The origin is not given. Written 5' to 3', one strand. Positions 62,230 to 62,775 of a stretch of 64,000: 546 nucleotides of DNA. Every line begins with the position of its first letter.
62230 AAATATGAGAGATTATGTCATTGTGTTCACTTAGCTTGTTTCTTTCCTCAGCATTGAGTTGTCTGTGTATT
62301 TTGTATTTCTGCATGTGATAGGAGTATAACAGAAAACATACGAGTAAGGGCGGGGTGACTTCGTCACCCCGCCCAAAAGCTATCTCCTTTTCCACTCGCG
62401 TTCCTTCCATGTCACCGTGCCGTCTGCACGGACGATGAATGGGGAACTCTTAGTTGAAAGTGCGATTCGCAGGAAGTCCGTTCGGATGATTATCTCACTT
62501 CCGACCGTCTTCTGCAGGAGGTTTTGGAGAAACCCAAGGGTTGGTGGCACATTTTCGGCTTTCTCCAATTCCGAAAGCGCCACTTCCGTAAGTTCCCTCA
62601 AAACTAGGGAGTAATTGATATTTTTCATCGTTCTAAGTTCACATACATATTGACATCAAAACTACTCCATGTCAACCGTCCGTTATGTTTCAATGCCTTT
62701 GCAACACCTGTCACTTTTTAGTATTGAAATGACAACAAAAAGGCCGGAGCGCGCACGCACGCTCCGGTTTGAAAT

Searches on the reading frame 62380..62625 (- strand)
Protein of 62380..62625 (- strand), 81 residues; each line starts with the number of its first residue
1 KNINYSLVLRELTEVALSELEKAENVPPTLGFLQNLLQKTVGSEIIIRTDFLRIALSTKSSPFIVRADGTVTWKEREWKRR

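Call 46: search_protein_families(library=pfam, proteins=[window:62380-62625:-], max_evalue=1)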
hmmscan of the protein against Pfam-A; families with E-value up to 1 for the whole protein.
window:62380-62625:- (81 aa): 1 family
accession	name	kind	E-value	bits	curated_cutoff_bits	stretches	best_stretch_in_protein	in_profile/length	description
PF02828.21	L27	-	0.12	12.5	22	1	13-39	4-30/53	L27 domain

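Call 66: search_protein_families(library=padloc, proteins=[window:62380-62625:-], max_evalue=1)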
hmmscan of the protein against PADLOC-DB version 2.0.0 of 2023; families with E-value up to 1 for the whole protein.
window:62380-62625:- (81 aa): 0 families

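Call 67: search_protein_families(library=ncbifam, proteins=[window:62380-62625:-], max_evalue=1)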
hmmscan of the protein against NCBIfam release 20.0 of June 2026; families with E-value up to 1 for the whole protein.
window:62380-62625:- (81 aa): 0 families
